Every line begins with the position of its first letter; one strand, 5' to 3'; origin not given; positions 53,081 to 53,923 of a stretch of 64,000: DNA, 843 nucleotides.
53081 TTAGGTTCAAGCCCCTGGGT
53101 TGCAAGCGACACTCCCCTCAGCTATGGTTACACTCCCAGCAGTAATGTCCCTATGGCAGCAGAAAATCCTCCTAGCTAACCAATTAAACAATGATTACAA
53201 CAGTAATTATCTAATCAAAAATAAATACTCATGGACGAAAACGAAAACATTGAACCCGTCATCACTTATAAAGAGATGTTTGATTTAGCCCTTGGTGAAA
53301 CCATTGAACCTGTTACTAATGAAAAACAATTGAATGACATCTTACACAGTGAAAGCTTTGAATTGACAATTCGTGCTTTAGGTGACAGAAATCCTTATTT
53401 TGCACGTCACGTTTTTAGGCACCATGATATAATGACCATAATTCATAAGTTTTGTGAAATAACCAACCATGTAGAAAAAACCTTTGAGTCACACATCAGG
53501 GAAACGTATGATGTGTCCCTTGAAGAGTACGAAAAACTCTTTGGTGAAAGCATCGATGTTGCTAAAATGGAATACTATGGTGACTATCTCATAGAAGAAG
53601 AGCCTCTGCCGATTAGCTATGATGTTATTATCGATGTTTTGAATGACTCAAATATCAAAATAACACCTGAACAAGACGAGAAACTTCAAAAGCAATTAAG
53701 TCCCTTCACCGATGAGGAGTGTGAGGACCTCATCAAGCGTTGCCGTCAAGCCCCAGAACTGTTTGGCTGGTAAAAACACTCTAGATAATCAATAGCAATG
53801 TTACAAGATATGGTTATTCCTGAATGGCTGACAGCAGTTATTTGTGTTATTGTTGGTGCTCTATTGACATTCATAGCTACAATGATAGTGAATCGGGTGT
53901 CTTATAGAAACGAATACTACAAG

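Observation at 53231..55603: AT-rich three-gene cassette (acidic protein, single-TM protein, AbiH-like protein) inserted after hsdR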

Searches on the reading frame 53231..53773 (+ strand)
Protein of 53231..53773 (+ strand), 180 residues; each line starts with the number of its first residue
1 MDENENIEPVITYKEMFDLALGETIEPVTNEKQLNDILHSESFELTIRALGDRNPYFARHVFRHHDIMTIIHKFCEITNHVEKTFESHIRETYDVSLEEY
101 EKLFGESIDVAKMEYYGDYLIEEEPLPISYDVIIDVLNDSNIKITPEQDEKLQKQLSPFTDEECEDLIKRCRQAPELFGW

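Call 3: search_protein_families(library=pfam, proteins=[window:53231-53773:+], max_evalue=0.1)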
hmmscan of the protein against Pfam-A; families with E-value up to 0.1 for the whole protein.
window:53231-53773:+ (180 aa): 0 families

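Call 4: search_protein_families(library=padloc, proteins=[window:53231-53773:+], max_evalue=0.1)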
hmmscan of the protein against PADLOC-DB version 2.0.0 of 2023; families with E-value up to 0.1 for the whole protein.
window:53231-53773:+ (180 aa): 0 families

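Call 5: search_protein_families(library=ncbifam, proteins=[window:53231-53773:+], max_evalue=1)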
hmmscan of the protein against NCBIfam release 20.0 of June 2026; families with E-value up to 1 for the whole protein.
window:53231-53773:+ (180 aa): 0 families

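Call 6: search_protein_families(library=phrogs, proteins=[window:53231-53773:+], max_evalue=1)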
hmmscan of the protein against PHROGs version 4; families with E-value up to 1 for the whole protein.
window:53231-53773:+ (180 aa): 2 families
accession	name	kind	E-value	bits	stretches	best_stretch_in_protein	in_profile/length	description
phrog_38648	-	unknown function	0.24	12.8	1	84-117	33-66/79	-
phrog_9582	-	other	0.37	10.8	1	60-93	61-94/353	dehydrogenase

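Call 8: find_homologous_proteins(query=window:53231-53773:+, max_evalue=0.001)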
Query window:53231-53773:+ (180 aa): 6 proteins with E <= 0.001 among 26 candidates.
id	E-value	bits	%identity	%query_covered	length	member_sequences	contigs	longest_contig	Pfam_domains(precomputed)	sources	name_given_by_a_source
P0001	2.1e-113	394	98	100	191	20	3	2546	-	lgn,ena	-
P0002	2.4e-104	365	90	100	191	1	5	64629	-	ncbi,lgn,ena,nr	ncbi:MAG: hypothetical protein IKO23_07720 [Bacteroidales bacterium]|nr:hypothetical protein [Bacter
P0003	3.3e-100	351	88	100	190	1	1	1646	-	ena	-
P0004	1.6e-50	190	71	69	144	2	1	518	-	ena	-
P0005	9.7e-43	164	51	84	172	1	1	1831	-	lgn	-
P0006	8.9e-40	155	48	84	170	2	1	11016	-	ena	-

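Call 11: find_encoding_contigs(protein=P0002, flank=8000, max_places=4)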
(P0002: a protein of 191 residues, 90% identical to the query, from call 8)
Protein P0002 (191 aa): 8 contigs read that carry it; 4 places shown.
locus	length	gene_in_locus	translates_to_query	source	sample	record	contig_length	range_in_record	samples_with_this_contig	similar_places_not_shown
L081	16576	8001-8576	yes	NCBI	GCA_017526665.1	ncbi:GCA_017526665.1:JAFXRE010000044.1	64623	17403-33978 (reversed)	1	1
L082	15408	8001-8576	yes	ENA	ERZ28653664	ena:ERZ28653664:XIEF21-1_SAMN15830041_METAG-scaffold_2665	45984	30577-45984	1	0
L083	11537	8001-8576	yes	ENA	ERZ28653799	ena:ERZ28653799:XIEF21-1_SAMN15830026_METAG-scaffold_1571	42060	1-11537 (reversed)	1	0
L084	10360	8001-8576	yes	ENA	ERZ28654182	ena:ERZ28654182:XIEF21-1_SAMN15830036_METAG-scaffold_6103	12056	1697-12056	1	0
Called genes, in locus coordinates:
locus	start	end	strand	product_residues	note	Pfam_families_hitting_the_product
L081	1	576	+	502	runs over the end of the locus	PF12161:HsdM_N, PF02384:N6_Mtase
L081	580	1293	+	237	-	PF17761:DUF1016_N, PF06250:YhcG_C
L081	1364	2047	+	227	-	PF05635:23S_rRNA_IVP (weak), PF00170:bZIP_1 (weak)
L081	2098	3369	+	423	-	PF01420:Methylase_S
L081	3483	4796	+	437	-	PF13173:AAA_14, PF13635:DUF4143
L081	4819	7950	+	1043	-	PF04313:HSDR_N, PF00270:DEAD (faint), PF04851:ResIII, PF18766:SWI2_SNF2, PF22679:T1R_D3-like, PF11867:T1RH-like_C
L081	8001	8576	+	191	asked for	-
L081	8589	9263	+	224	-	-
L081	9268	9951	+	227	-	PF27385:PM0109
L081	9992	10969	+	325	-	PF22558:REase-ARP, PF20796:PDDEXK_13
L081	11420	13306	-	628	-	PF02784:Orn_Arg_deC_N, PF17810:Arg_decarb_HB, PF17944:Arg_decarbox_C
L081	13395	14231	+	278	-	PF01869:BcrAD_BadFG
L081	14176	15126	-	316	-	PF01745:IPT, PF13238:AAA_18 (faint), PF01715:IPPT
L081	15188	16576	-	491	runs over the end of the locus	PF01743:PolyA_pol, PF12627:PolyA_pol_RNAbd, PF01966:HD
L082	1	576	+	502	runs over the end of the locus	PF12161:HsdM_N, PF02384:N6_Mtase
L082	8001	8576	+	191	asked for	-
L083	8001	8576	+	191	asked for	-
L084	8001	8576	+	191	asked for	-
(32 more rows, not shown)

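Call 18: find_encoding_contigs(protein=P0006, flank=7000, max_places=2)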
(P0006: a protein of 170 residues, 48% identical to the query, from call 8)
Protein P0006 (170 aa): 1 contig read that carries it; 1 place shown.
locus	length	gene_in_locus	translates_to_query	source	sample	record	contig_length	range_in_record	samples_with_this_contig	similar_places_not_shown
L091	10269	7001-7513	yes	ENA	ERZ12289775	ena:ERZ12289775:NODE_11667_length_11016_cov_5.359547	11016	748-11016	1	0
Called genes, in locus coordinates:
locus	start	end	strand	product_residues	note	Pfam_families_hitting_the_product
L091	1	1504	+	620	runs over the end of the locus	PF12161:HsdM_N, PF02384:N6_Mtase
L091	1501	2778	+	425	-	PF01420:Methylase_S (weak)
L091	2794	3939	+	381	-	-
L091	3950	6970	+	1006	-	PF04313:HSDR_N, PF00270:DEAD (weak), PF04851:ResIII, PF18766:SWI2_SNF2, PF22679:T1R_D3-like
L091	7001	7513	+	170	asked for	-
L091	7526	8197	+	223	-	-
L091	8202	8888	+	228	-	PF27385:PM0109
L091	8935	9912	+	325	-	PF22558:REase-ARP, PF20796:PDDEXK_13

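Call 52: find_encoding_contigs(protein=P0001, flank=3000, max_places=4)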
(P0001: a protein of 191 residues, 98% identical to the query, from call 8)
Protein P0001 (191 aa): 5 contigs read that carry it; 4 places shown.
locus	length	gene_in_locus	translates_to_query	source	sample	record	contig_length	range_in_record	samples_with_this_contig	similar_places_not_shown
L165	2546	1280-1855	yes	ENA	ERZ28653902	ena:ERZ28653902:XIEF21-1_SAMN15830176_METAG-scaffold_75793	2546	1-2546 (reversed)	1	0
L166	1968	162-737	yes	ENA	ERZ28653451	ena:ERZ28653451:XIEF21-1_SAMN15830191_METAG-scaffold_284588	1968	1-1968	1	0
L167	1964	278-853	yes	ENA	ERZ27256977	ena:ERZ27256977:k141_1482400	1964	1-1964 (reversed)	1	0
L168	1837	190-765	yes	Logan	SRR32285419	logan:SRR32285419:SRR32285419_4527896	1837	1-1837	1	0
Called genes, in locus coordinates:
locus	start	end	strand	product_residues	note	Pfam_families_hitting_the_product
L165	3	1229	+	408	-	?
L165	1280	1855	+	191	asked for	-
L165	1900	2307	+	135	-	-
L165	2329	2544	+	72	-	?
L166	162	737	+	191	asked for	-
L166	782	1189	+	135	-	-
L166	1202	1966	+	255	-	?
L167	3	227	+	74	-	?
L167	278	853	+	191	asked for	-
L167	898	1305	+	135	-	-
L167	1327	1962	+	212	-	?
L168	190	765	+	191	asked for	-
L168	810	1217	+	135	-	-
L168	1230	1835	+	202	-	?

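Call 75: search_protein_families(library=padloc, proteins=[L081:8589-9263:+, L081:9268-9951:+, L081:9992-10969:+, L165:1900-2307:+, L166:1202-1966:+, L081:3483-4796:+], max_evalue=0.001)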
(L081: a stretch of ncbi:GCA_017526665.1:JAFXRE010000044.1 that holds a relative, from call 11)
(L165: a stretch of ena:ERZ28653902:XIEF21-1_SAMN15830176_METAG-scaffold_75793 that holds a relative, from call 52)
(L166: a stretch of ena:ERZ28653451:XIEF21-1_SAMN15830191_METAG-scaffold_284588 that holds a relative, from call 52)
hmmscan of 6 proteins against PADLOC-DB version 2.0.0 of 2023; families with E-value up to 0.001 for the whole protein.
L081:8589-9263:+ (224 aa): 6 families
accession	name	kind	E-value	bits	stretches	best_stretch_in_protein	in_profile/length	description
PDLC04455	PDC-M15A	-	1.6e-68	228.6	1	9-218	15-219/226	-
PDLC04458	PDC-M15A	-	1.1e-28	98.6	1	12-219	30-240/243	-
PDLC04456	PDC-M15A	-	2.3e-26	91.1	1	12-196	29-202/260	-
PDLC04459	PDC-M15A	-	7.3e-26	89.3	1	11-172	29-181/231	-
PDLC04454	PDC-M15A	-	1.7e-21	75.2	1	52-206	16-172/215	-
PDLC04457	PDC-M15A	-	4.3e-10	37.6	1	12-159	29-177/256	-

L081:9268-9951:+ (227 aa): 3 families
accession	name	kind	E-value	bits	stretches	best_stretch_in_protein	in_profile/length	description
PDLC04463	PDC-M15B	-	1.6e-45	153.8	1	2-218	5-198/207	-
PDLC04468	PDC-M15B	-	5.5e-10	37.3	1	2-150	2-149/214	-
PDLC04462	PDC-M15B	-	6e-05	20.8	1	1-149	1-144/214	-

L081:9992-10969:+ (325 aa): 0 families

L165:1900-2307:+ (135 aa): 0 families

L166:1202-1966:+ (255 aa): 0 families

L081:3483-4796:+ (437 aa): 6 families
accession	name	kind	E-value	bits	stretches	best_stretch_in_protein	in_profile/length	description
PDLC04787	PDC-S01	-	3e-107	357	2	122-433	106-408/412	-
PDLC04789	PDC-S01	-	5e-35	119.2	2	134-382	100-341/375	-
PDLC04790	PDC-S01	-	8.7e-17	58.9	1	183-411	172-399/422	-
PDLC04791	PDC-S01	-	1.8e-13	48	1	20-378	20-348/395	-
PDLC04788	PDC-S01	-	1.2e-09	35.6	1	182-323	177-318/448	-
PDLC04786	PDC-S01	-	1.5e-09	35.2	1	182-377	184-382/439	-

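Call 78: predict_structure(alignment_id=A7)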
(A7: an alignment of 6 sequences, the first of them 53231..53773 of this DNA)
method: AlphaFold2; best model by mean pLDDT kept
length: 180 residues; sequences in the alignment: 6
mean_pLDDT: 75.9   pTM: 0.68
mean pLDDT of the five models: 75.9, 74.9, 48.3, 48.0, 43.2
residues with pLDDT >= 90: 12; 70-90: 123; 50-70: 19; < 50: 26
segments of 3 or more residues with pLDDT < 50: 1-22
pLDDT, mean of each block of 10 residues (from residue 1): 41 42 60 86 88 80 74 84 86 86 85 78 59 85 89 87 89 67
secondary structure, 60 per line:
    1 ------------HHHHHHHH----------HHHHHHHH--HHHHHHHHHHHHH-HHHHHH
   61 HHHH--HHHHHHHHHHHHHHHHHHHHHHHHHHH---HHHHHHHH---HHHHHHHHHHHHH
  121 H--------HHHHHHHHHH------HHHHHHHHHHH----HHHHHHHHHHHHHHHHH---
elements in order: H13-20 H31-38 H41-53 H55-64 H67-93 H97-104 H108-121 H130-139 H146-156 H161-177

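Call 81: fold_search(model_id=the predicted structure, library=pdb)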
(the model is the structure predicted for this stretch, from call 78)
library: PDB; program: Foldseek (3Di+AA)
matches with E <= 10: 31; with E <= 0.001: 0
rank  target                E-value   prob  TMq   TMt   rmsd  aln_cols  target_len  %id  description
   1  5zdp_D                1.6e+00  0.05  0.17  0.13  20.5       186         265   14  Crystal structure of cyanide-insensitive alternative oxidase from Trypanosoma brucei with ferulenol (released 2019-02-27)
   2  8x61_D                2.3e+00  0.04  0.16  0.17  14.6       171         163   15  Cryo-EM structure of ATP-bound FtsE(E163Q)X (released 2024-05-08)
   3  4s0o_B                2.4e+00  0.08  0.19  0.19  12.2       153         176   14  Crystal Structure of the Autoinhibited Dimer of Pro-apoptotic BAX (I) (released 2016-07-20)
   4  4rws_A                2.8e+00  0.04  0.17  0.09  20.5       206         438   13  Crystal structure of CXCR4 and viral chemokine antagonist vMIP-II complex (PSI Community Target) (released 2015-02-11)
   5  8xje_A                3.0e+00  0.08  0.19  0.22  16.3       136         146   10  Crystal structure of the YqeY protein from Campylobacter jejuni (released 2024-05-22)
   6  6bme_B                3.1e+00  0.04  0.16  0.21  16.6       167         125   12  Crystal structure of Chlamydomonas reinhardtii THB4 (released 2017-12-20)
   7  9kun_D                3.3e+00  0.03  0.17  0.13  20.6       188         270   13  Crystal structure of ligand-free trypanosome alternative oxidase (released 2025-09-10)
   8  9i1x_A                3.6e+00  0.05  0.19  0.17  20.8       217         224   10  Crystal structure of the E. coli TetR family regulator CecR (released 2025-11-26)
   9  9i1x_B                3.6e+00  0.04  0.17  0.15  20.7       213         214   10  Crystal structure of the E. coli TetR family regulator CecR (released 2025-11-26)
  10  4bja                  3.6e+00  0.03  0.16  0.16  17.3       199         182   15  Globin-like protein Glb-12 from C.elegans (released 2014-05-07)
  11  6eb6                  4.0e+00  0.05  0.17  0.17  16.6       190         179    8  Crystal structure of BAX W139A monomer (released 2019-04-10)
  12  2lyn_C                4.3e+00  0.05  0.19  0.24  14.1       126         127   14  HIGH RESOLUTION STRUCTURE OF RED ABALONE LYSIN DIMER (released 2000-01-21)
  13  3ez0_A                4.3e+00  0.03  0.16  0.14  18.8       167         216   12  Crystal structure of protein of unknown function with ferritin-like fold (YP_832262.1) from Arthrobacter sp. FB24 at 2 (released 2008-11-25)
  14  1t33_B                5.0e+00  0.02  0.15  0.13  20.4       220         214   10  Structural Genomics, The crystal structure of a putative transcriptional repressor (TetR/AcrR family) from Salmonella  (released 2004-08-03)
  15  8xje_D                5.2e+00  0.06  0.21  0.25  15.9       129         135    9  Crystal structure of the YqeY protein from Campylobacter jejuni (released 2024-05-22)
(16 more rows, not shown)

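Call 82: fold_search(model_id=the predicted structure, library=viral)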
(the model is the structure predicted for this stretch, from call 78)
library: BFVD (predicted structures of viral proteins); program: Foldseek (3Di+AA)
matches with E <= 10: 59; with E <= 0.001: 0
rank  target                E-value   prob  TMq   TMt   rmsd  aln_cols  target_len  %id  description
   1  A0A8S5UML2            1.8e+00  0.11  0.23  0.28  18.1       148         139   12  YqeY-like protein [Myoviridae sp. ctCo31]
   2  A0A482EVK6            2.0e+00  0.05  0.16  0.17  17.3       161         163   16  Uncharacterized protein [Helicoverpa armigera nucleopolyhedrovirus]
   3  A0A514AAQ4            2.3e+00  0.08  0.16  0.20  33.9       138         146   18  Early protein [Bacillus phage Karezi]
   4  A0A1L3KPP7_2          2.9e+00  0.06  0.18  0.03  20.4       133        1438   13  RNA-dependent RNA polymerase [Hubei orthoptera virus 2]
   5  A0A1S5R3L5            3.2e+00  0.09  0.23  0.29  14.8       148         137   15  Uncharacterized protein [Pseudomonas phage pf16]
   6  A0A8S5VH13            3.2e+00  0.04  0.19  0.12  20.3       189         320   16  Uncharacterized protein [Myoviridae sp. ctkfK18]
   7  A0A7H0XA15            3.2e+00  0.03  0.14  0.17  18.4       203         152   14  (no name in the UniProt tables at hand)
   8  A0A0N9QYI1            3.4e+00  0.05  0.19  0.18  12.3       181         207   14  Uncharacterized protein [Chrysochromulina ericina virus CeV-01B]
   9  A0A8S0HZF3            3.9e+00  0.02  0.16  0.14  18.2       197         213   13  (no name in the UniProt tables at hand)
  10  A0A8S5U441            4.1e+00  0.02  0.14  0.09  18.4       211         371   11  Minor capsid protein [Siphoviridae sp. ct6GI21]
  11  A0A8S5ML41            4.6e+00  0.08  0.22  0.27  14.6       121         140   11  YqeY-like protein [Siphoviridae sp. ctrpg19]
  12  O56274                4.6e+00  0.03  0.22  0.21  15.1       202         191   10  U15 [Human herpesvirus 7 (strain RK)]
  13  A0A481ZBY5            4.8e+00  0.07  0.23  0.25  14.8       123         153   15  Uncharacterized protein [Pithovirus LCPAC403]
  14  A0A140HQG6            4.8e+00  0.03  0.16  0.17  18.1       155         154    8  Uncharacterized protein [Lymantria dispar multicapsid nuclear polyhedrosis virus]
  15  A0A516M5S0            5.1e+00  0.08  0.13  0.14  10.8        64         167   14  (no name in the UniProt tables at hand)
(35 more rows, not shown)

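Call 93: search_protein_families(library=pfam, proteins=[L165:1900-2307:+, L166:1202-1966:+, L081:8589-9263:+, L081:9268-9951:+, L081:9992-10969:+, L165:3-1229:+], max_evalue=0.01)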
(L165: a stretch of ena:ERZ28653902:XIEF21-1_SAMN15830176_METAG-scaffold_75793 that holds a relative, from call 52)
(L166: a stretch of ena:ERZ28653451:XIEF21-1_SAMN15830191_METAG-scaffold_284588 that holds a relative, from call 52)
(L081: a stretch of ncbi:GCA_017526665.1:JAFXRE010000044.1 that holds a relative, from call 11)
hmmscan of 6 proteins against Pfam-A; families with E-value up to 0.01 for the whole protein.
L165:1900-2307:+ (135 aa): 1 family
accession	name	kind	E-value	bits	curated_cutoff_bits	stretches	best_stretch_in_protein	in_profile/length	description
PF01878.24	EVE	-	0.00024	21.6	23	1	3-98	2-104/145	EVE domain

L166:1202-1966:+ (255 aa): 1 family
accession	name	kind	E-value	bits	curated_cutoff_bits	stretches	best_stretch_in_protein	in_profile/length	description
PF07693.20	KAP_NTPase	-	0.00069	19.4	20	1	50-243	24-174/293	KAP family P-loop domain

L081:8589-9263:+ (224 aa): 0 families

L081:9268-9951:+ (227 aa): 0 families

L081:9992-10969:+ (325 aa): 2 families
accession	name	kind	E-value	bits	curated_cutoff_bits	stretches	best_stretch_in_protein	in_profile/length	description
PF22558.3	REase-ARP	-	3.6e-44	151.8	27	1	43-325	31-270/270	Restriction Endonuclease associating with ARP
PF20796.3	PDDEXK_13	-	7.7e-16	58.7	27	1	70-324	79-288/290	PD-(D/E)XK nuclease superfamily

L165:3-1229:+ (408 aa): 1 family
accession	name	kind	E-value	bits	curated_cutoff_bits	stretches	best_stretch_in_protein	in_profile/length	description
PF22679.2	T1R_D3-like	-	3.7e-12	47.4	27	1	33-99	86-156/158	Type I restriction enzyme subunit R domain 3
